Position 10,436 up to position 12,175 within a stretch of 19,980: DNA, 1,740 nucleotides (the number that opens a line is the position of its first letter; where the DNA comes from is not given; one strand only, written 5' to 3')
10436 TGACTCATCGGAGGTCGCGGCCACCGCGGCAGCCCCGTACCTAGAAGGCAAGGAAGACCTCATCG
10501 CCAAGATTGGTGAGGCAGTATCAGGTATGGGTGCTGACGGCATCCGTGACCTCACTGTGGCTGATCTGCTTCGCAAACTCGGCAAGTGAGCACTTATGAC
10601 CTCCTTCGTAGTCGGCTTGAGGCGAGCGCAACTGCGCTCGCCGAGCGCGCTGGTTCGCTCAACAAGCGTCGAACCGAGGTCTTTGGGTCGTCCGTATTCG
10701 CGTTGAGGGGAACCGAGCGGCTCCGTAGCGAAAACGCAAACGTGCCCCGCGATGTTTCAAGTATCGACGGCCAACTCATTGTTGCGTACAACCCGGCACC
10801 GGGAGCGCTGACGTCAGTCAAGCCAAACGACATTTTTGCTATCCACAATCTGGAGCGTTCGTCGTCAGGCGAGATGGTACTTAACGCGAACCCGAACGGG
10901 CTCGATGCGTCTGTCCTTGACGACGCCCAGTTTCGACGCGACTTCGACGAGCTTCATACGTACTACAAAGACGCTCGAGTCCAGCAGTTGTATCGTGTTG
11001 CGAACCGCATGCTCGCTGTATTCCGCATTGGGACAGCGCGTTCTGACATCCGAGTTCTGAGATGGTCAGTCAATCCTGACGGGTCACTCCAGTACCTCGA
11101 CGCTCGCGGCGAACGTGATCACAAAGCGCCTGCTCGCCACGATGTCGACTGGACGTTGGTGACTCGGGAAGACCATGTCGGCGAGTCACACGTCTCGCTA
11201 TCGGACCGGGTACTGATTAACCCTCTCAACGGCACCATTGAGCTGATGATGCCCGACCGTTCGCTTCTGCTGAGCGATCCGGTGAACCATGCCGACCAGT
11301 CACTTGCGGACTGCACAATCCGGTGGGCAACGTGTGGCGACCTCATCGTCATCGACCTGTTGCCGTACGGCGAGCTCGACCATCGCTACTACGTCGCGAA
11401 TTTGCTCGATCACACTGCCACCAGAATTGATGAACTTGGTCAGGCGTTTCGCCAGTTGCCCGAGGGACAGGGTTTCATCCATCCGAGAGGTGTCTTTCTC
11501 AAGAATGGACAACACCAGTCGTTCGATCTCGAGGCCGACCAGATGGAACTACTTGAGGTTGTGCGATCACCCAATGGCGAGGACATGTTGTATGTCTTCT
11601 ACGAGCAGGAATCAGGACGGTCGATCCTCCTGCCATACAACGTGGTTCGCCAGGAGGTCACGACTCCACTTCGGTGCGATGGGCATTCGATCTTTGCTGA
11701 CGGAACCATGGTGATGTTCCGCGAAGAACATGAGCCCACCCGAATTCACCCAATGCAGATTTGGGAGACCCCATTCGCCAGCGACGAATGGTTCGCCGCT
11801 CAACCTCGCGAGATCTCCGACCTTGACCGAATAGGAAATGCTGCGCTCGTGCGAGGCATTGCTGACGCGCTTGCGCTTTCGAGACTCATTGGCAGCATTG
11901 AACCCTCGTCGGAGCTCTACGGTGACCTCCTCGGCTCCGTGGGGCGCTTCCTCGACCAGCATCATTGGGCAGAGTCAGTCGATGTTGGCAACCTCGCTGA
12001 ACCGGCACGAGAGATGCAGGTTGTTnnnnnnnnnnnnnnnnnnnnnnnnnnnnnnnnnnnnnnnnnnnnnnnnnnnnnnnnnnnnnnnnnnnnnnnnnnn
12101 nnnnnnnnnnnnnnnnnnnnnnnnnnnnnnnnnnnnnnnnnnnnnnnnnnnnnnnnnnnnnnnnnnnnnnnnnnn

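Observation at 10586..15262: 1558-aa protein with unassigned N-terminal ~400 aa, a long coiled-coil middle and a single C-terminal MoxR-like AAA_5 ATPase module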

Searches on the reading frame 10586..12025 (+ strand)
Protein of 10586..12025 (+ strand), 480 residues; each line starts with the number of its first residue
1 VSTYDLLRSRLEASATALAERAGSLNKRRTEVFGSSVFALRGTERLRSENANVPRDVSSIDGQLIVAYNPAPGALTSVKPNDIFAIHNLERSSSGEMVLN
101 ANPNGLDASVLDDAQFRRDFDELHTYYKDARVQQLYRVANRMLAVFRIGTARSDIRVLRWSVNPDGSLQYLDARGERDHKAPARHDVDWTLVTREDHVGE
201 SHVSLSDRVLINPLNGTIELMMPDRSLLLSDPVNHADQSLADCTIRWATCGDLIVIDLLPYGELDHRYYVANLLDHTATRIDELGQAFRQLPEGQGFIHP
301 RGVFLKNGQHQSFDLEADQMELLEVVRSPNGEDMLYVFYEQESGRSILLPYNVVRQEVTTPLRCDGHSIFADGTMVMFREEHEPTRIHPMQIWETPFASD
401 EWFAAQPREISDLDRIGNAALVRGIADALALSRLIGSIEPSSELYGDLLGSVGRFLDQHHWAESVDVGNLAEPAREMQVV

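Call 28: find_related_loci(query=A1, collection=genome_contigs, flank=8000)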
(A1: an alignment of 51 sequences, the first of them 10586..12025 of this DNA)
Query A1 (480 aa) in genome_contigs; peptide patterns used: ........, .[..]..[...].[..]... (x = any residue, [..] = any of these).
600 stretches matched a pattern (row limit reached: there are more); 417 encode a relative of the query (tblastn E <= 1e-3); the best 80 are kept; 80 distinct loci.
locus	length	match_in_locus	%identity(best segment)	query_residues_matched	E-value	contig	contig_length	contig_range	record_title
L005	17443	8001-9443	59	3-480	0e+0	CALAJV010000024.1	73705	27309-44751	MAG: uncultured Acidimicrobiales bacterium isolate L4_Bin_METABAT__59_1 genome assembly, contig: c_000000327499, whole g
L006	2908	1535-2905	59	2-442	0e+0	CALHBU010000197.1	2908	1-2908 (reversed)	MAG: uncultured Acidimicrobiales bacterium isolate R2_Bin_MAXBIN__081_sub_1 genome assembly, contig: c_000000569305, who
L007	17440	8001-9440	48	3-477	6e-143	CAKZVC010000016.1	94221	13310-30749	MAG: uncultured Acidimicrobiales bacterium isolate L4_Bin_MAXBIN__068_sub_1 genome assembly, contig: c_000001750571, who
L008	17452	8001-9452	44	2-479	1e-137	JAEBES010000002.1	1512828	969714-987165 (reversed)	UNVERIFIED_CONTAM: Amycolatopsis sp. cmx-13-12 cmx-13-12_NODE_2_length_1512828_cov_24.764511, whole genome shotgun seque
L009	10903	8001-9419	44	3-473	7e-134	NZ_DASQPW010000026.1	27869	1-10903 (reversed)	MAG: Stackebrandtia sp. isolate SMAG_U10840 k141_177403, whole genome shotgun sequence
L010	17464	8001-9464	44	3-480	2e-132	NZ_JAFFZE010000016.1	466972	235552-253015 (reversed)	Actinophytocola gossypii strain S1-96 Scaffold8_1, whole genome shotgun sequence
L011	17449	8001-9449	43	2-478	3e-131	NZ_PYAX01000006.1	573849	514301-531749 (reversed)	Saccharothrix carnea strain CGMCC 4.7097 Ga0171604_106, whole genome shotgun sequence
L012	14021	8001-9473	43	3-478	6e-129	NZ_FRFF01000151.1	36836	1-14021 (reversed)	Nocardiopsis sp. JB363, whole genome shotgun sequence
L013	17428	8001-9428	43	3-478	4e-129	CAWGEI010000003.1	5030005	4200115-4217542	MAG: uncultured Acidobacteriota bacterium isolate MFD01916.bin.2.105 genome assembly, contig: contig_3365, whole genome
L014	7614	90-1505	44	3-478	6e-129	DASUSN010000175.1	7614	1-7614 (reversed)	MAG TPA_asm: Thermoanaerobaculia bacterium isolate SMAG_U1737 k141_1385450, whole genome shotgun sequence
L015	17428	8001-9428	43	2-471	1e-128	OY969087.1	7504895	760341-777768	MAG: uncultured delta proteobacterium isolate MFD01721.bin.c.1 genome assembly, chromosome: 1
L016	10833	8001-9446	43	2-480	6e-128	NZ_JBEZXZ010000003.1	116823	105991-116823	Actinoplanes sp. NPDC026623 NPDC026623_58_H2.ctg-0003, whole genome shotgun sequence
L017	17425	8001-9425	43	2-480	5e-128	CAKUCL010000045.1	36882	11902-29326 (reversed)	MAG: uncultured Actinoplanes sp. isolate REFINED_METABAT215_TOP10_CONTIGS_1500_ASSEMBLY_K77_MERGED__Hadza_MoBio_hadza-I-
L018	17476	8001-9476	42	2-478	6e-128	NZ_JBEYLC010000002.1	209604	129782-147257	Nocardiopsis sp. NPDC006832 NPDC006832_295_A7.ctg-0002, whole genome shotgun sequence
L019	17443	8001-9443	44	2-473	5e-128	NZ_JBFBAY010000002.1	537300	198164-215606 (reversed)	Micromonospora sp. NPDC051196 NPDC051196_28_C8.ctg-0002, whole genome shotgun sequence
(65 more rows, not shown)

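Call 31: predict_structure(alignment_id=A1)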
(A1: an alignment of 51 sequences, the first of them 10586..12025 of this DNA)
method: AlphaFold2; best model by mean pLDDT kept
length: 480 residues; sequences in the alignment: 51
mean_pLDDT: 91.0   pTM: 0.87
mean pLDDT of the five models: 91.0, 90.7, 90.6, 90.1, 88.1
residues with pLDDT >= 90: 315; 70-90: 164; 50-70: 1; < 50: 0
segments of 3 or more residues with pLDDT < 50: none
pLDDT, mean of each block of 10 residues (from residue 1): 87 96 95 88 92 93 91 88 93 90 85 95 93 92 94 93 92 92 86 93 93 94 92 89 93 93 94 90 88 90 88 86 91 93 90 90 94 93 91 94 86 90 92 81 83 93 94 95
secondary structure, 60 per line:
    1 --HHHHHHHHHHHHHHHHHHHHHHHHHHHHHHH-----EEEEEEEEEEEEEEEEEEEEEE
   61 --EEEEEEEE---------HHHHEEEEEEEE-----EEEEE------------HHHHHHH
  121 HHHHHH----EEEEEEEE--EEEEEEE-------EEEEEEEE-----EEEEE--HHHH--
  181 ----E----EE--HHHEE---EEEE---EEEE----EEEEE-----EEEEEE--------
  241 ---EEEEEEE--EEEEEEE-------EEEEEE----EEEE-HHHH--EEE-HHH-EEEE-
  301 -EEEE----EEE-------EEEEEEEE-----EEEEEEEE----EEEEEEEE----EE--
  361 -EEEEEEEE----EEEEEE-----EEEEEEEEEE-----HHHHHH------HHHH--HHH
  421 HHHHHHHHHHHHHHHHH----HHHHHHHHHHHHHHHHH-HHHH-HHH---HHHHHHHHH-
elements in order: H3-33 E39-60 E63-70 H80-83 E84-91 E97-101 H114-126 E131-138 E141-147 E155-162 E168-172 H175-178 E202-205 E209-212 E217-221 E227-232 E244-250 E253-259 E267-272 E277-280 H282-285 E288-290 E296-299 E302-305 E310-312 E320-327 E333-340 E345-352 E362-369 E374-379 E385-394 H400-405 H412-415 H418-437 H442-458 H460-463 H471-479
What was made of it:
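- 10700..11767 (+): Beta-propeller of about seven 4-stranded blades (aa 39-394), the core of DUF3686. It is preceded by helix aa 3-33 (nt 10592-10684). AlphaFold2 pLDDT 91, pTM 0.87, with the strand pattern given (call 31).
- The N-terminus is a propeller (call 31).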

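Call 50: search_protein_representatives(protein=window:10586-12025:+)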
Query: 480 residues. Proteins with E-value up to 0.001 (for the whole library): 547; up to 1e-10: 348; up to 1e-30: 183. The best 150 are listed.
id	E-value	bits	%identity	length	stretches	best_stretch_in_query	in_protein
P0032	4.6e-154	530.2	53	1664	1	2-478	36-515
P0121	6.5e-134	463.8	47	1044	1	3-477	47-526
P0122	7.9e-128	443.7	46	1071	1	2-477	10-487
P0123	1.2e-125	436.5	45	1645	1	3-477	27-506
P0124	2.2e-120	419.2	44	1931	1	3-478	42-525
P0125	8.2e-120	417.3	45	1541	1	2-478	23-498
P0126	1.2e-118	413.4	44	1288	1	2-476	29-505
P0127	3.2e-117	408.7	43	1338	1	2-477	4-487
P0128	3.1e-116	405.5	42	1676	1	2-475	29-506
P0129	1.1e-115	403.7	41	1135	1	3-476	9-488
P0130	1.2e-112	393.7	42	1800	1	3-472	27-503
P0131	6.4e-108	378.1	44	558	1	3-475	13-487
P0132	3.3e-104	365.8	40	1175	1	3-478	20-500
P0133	3.5e-103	362.4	40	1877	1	3-478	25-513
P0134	2.2e-100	353.2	43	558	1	3-410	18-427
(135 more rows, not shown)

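Call 70: search_dna_similar(query=window:10586-12025:+, collection=plasmids, mode=protein, max_rows=15)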
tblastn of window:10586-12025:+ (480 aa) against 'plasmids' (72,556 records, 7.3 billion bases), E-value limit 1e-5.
Records with a match: 13; places in all: 13; records where one place covers at least 80% of the query: 13.
Best place of each record, by identity: <60% 13.
By first word of the organism name: Streptomyces 3; Deinococcus 2; Proteus 2; Nonomuraea 1; Pseudomonas 1; Halomonas 1; Hymenobacter 1; Photobacterium 1; Vibrio 1.
By predicted mobility (MOB-suite, as given by PLSDB): non-mobilizable 10; mobilizable 3.
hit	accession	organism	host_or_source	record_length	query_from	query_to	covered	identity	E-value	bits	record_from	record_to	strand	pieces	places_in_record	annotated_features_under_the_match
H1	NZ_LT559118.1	Nonomuraea gerenzanensis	-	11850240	2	461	96%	45.2%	8e-123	402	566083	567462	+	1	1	none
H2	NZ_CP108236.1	Streptomyces sp. NBC_00080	-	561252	2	480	100%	42.5%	2e-111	369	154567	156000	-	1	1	DNA repair ATPase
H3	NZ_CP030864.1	Streptomyces globosus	cell culture,environment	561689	2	461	96%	39.1%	2e-90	308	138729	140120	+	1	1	DNA repair ATPase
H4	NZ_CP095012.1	Streptomyces sp. 2P-4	cell culture,mudflats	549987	2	461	96%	39.1%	2e-90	308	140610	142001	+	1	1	DNA repair ATPase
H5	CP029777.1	Deinococcus actinosclerus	mixed culture,wastewater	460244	2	469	98%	37.6%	2e-94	320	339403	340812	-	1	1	DNA repair protein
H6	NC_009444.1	Pseudomonas fluorescens SBW25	-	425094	4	471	98%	37.2%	4e-88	301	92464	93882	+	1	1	DNA repair ATPase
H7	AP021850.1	Deinococcus grandis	-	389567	2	469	98%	36.9%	3e-92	313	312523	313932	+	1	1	hypothetical protein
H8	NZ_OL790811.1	Proteus mirabilis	-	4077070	4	461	95%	37.1%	2e-89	306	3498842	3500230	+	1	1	none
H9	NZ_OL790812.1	Proteus mirabilis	-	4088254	4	461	95%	37.1%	2e-89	306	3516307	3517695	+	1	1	none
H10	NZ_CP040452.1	Halomonas sp. PA16-9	-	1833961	2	470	98%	33.8%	1e-85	294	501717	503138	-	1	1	none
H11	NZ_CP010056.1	Hymenobacter sp. DG25B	single cell,soil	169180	3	478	99%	32.2%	3e-81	282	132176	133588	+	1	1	DNA repair ATPase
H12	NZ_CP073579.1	Photobacterium sp. GJ3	-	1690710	4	461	95%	31.3%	2e-80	279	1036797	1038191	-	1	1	record has no annotation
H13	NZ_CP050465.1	Vibrio campbellii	single cell,seawater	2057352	4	461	95%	31.3%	1e-78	274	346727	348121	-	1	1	none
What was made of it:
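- The module occurs on large plasmids and chromids (call 70). Its distribution is patchy across at least 7 phyla (calls 28, 70).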

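Call 71: search_dna_similar(query=window:10586-12025:+, collection=phages, mode=protein, max_rows=10)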
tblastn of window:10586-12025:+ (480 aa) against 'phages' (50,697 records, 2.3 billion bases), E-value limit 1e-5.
No match.
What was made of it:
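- No phage copies exist (call 71).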

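Call 72: get_annotated_region(hit=H6, flank=9000)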
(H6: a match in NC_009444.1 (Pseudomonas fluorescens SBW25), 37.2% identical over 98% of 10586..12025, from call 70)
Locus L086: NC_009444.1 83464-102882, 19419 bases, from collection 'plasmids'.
description: Pseudomonas fluorescens SBW25 plasmid pQBR103, complete sequence
organism: Pseudomonas fluorescens SBW25 (NCBI taxid 216595)
taxonomy: Bacteria; Pseudomonadota; Gammaproteobacteria; Pseudomonadales; Pseudomonadaceae; Pseudomonas; Pseudomonas fluorescens; Pseudomonas fluorescens SBW25
host: -; source: -; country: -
typing (MOB-suite, as given by PLSDB): non-mobilizable; replicon rep_cluster_1081; mating-pair formation MPF_I
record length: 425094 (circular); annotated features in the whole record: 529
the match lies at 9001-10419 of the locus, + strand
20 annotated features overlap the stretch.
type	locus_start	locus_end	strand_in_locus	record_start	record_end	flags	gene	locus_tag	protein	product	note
CDS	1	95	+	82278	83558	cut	-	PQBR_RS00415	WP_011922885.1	site-specific DNA-methyltransferase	GO:0006306 - DNA methylation [Evidence IEA]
CDS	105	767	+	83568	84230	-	-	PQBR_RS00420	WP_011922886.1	hypothetical protein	-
CDS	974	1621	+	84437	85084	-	-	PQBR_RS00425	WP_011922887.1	YjfI family protein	-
CDS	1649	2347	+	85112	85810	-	-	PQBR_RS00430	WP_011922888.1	PspA/IM30 family protein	-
CDS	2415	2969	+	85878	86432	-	-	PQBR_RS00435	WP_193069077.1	rhomboid family intramembrane serine protease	-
CDS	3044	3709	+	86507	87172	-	-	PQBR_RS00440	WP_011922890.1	DUF2491 family protein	-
CDS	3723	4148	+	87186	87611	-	-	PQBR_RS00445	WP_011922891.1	DUF350 domain-containing protein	-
CDS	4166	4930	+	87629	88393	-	-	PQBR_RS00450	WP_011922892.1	DUF1190 domain-containing protein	-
CDS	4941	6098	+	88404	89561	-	-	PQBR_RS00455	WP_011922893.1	glutathionylspermidine synthase family protein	-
CDS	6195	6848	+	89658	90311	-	-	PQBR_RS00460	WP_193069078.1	hypothetical protein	-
CDS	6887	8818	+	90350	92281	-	-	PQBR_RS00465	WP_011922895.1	SPFH domain-containing protein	-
CDS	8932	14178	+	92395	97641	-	-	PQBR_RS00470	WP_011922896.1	DNA repair ATPase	-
CDS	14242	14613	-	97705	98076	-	-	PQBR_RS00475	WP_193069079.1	histone-like nucleoid-structuring protein, MvaT/MvaU family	GO:0071824 - protein-DNA complex organization [Evidence IEA]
CDS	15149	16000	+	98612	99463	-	-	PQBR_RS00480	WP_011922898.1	hypothetical protein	-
CDS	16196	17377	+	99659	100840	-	-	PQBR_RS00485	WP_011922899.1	C2H2-type zinc finger protein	-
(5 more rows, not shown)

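Call 73: get_annotated_region(hit=H5, flank=9000)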
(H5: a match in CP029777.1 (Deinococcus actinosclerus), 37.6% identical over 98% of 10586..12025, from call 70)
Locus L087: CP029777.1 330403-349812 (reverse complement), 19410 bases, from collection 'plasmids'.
description: Deinococcus actinosclerus strain SJTR plasmid unnamed3, complete sequence
organism: Deinococcus actinosclerus (NCBI taxid 1768108)
taxonomy: Bacteria; Deinococcota; Deinococci; Deinococcales; Deinococcaceae; Deinococcus; Deinococcus actinosclerus
host: -; source: mixed culture,wastewater; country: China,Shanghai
typing (MOB-suite, as given by PLSDB): non-mobilizable
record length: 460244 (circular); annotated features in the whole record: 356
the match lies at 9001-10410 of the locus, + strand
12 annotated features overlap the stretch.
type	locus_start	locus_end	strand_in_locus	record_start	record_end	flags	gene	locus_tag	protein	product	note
CDS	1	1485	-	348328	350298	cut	-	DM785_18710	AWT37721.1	hypothetical protein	-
CDS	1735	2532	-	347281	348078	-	modB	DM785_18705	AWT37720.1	molybdate ABC transporter permease subunit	-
CDS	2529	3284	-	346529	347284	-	modA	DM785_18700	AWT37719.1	molybdate ABC transporter substrate-binding protein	-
CDS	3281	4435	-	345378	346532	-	-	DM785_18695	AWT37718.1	XRE family transcriptional regulator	-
CDS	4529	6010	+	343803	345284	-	-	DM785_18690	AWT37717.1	GGDEF domain-containing protein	-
CDS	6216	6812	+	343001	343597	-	-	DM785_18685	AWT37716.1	hypothetical protein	-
CDS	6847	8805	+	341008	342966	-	-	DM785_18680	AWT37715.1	hypothetical protein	-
CDS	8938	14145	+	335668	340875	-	-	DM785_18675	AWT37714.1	DNA repair protein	-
CDS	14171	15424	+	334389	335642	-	-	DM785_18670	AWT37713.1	glycerate kinase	-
CDS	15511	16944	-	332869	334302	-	-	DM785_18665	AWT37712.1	guanine permease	-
CDS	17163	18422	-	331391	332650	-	-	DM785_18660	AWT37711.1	transcriptional regulator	-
CDS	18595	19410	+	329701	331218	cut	hpaE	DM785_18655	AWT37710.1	5-carboxymethyl-2-hydroxymuconate semialdehyde dehydrogenase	-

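Call 74: get_annotated_region(hit=H13, flank=9000)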
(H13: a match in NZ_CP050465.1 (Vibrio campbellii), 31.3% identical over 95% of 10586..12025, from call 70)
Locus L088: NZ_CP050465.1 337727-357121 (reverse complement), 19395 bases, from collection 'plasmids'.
description: Vibrio campbellii strain LJC015 plasmid unnamed1, complete sequence
organism: Vibrio campbellii (NCBI taxid 680)
taxonomy: Bacteria; Pseudomonadota; Gammaproteobacteria; Vibrionales; Vibrionaceae; Vibrio; Vibrio campbellii
host: -; source: single cell,seawater; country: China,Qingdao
typing (MOB-suite, as given by PLSDB): non-mobilizable
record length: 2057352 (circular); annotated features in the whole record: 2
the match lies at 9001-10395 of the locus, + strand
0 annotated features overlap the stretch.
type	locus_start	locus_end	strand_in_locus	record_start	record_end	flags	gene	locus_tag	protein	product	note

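Call 75: get_annotated_region(hit=H11, flank=9000)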
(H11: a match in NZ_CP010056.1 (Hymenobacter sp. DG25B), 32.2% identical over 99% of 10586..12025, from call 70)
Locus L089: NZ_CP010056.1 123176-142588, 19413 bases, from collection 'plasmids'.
description: Hymenobacter sp. DG25B plasmid unnamed, complete sequence
organism: Hymenobacter sp. DG25B (NCBI taxid 1385664)
taxonomy: Bacteria; Bacteroidota; Cytophagia; Cytophagales; Hymenobacteraceae; Hymenobacter; Hymenobacter sp. DG25B
host: -; source: single cell,soil; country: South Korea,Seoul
typing (MOB-suite, as given by PLSDB): non-mobilizable
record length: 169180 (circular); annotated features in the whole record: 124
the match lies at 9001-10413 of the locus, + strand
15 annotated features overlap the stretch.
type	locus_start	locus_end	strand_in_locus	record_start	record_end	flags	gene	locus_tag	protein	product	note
CDS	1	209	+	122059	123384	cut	-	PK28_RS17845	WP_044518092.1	sugar porter family MFS transporter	GO:0008643 - carbohydrate transport [Evidence IEA]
CDS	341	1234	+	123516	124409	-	-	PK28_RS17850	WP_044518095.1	carbohydrate kinase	GO:0005975 - carbohydrate metabolic process [Evidence IEA]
CDS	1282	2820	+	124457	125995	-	-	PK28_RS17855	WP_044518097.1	glycoside hydrolase family 32 protein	-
CDS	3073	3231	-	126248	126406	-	-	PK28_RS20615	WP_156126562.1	hypothetical protein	-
CDS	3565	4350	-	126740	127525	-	-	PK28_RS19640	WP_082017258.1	LexA family transcriptional regulator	-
CDS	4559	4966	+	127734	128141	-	-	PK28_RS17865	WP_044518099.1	molecular chaperone Tir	-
CDS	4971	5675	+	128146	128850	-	-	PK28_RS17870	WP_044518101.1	PspA/IM30 family protein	-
CDS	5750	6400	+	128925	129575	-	-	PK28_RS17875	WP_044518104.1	DUF1449 family protein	-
CDS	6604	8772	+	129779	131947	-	-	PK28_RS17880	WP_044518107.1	hypothetical protein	-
CDS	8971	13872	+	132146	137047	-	-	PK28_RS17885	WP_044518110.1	DNA repair ATPase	-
CDS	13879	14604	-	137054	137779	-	-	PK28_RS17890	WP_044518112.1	LytTR family DNA-binding domain-containing protein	-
CDS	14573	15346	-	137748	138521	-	-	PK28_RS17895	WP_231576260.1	histidine kinase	GO:0000160 - phosphorelay signal transduction system [Evidence IEA]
CDS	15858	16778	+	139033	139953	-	-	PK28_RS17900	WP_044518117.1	ABC transporter ATP-binding protein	-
CDS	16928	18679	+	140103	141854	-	-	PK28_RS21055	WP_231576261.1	hypothetical protein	-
CDS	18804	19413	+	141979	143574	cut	-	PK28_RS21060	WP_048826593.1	M1 family aminopeptidase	-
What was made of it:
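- Closest known: Vps4 / ESCRT-III and the PspF/PspA relationship. Same: PspA/IM30 is adjacent in distant relatives (calls 72, 75).
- Membrane-stress context in distant relatives: the Hymenobacter plasmid has Tir-chaperone - PspA/IM30 - DUF1449 - flotillin - ATPase (call 75). pQBR103 has YjfI - PspA followed by the polyamine cluster and then SPFH - ATPase (call 72).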

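Call 79: search_protein_families(library=pfam, proteins=[L088:3298-4083:+, L088:4141-5130:+, L088:6181-6792:+, L088:6814-8901:+, L088:8959-13821:+, L088:13822-14526:+, L088:14542-15600:+, L088:1531-2703:+], max_evalue=0.001)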
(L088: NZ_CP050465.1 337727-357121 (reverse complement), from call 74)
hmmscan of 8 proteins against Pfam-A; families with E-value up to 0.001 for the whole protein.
L088:3298-4083:+ (261 aa): 0 families

L088:4141-5130:+ (329 aa): 1 family
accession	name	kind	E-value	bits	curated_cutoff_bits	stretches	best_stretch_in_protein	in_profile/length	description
PF04228.19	Zn_peptidase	-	1.6e-101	340.1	23.2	1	30-326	1-290/290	Putative neutral zinc metallopeptidase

L088:6181-6792:+ (203 aa): 0 families

L088:6814-8901:+ (695 aa): 0 families

L088:8959-13821:+ (1620 aa): 6 families
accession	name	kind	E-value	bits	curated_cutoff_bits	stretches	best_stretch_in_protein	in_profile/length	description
PF12458.13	DUF3686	-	4.9e-160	533.3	25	1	29-477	2-447/448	ATPase involved in DNA repair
PF25472.1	DUF7902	-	4.3e-17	62.5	26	1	599-682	1-84/85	Domain of unknown function (DUF7902)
PF07728.20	AAA_5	-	5e-08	33.5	22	1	1262-1385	2-125/139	AAA domain (dynein-related subfamily)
PF00004.35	AAA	-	2.1e-07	31.9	21.2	1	1262-1343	1-73/131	ATPase family associated with various cellular activities (AAA)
PF05496.18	RuvB_N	-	0.00028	21.1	27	0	1252-1298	26-72/159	Holliday junction DNA helicase RuvB P-loop domain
PF13401.12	AAA_22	-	0.00036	21.3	27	0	1260-1352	6-109/130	AAA domain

L088:13822-14526:+ (234 aa): 2 families
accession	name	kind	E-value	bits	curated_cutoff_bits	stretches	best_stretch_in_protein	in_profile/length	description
PF13091.12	PLDc_2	-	2.3e-30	105.6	27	1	102-225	1-132/132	PLD-like domain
PF07894.18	SACK1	-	0.00097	19.2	21.4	0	173-226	218-270/274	Scaffolding anchor of CK1 domain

L088:14542-15600:+ (352 aa): 1 family
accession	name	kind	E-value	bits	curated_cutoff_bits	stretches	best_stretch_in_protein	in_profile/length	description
PF05816.16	TelA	-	2.4e-78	264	30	1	22-349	3-331/332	Toxic anion resistance protein (TelA)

L088:1531-2703:+ (390 aa): 7 families
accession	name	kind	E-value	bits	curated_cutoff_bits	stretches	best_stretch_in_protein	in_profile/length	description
PF02353.26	CMAS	-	2.6e-86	289.8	27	1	113-374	5-273/273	Mycolic acid cyclopropane synthetase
PF13649.12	Methyltransf_25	-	2.8e-12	47.6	27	1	173-267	1-97/97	Methyltransferase domain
PF08241.18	Methyltransf_11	-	1.2e-09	39.1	21.2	1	174-270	1-94/95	Methyltransferase domain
PF13489.12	Methyltransf_23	-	1.9e-08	34.6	27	1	165-297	16-142/164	Methyltransferase domain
PF08242.18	Methyltransf_12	-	4.9e-07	30.8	30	1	174-269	1-98/98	Methyltransferase domain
PF01728.25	FtsJ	-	9.1e-05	22.9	24.1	1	157-200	8-53/181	FtsJ-like methyltransferase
PF13847.12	Methyltransf_31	-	9.5e-05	22.6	27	1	168-275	2-113/145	Methyltransferase domain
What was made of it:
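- A PLD-family gene and TelA follow the ATPase in Vibrio (call 79).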
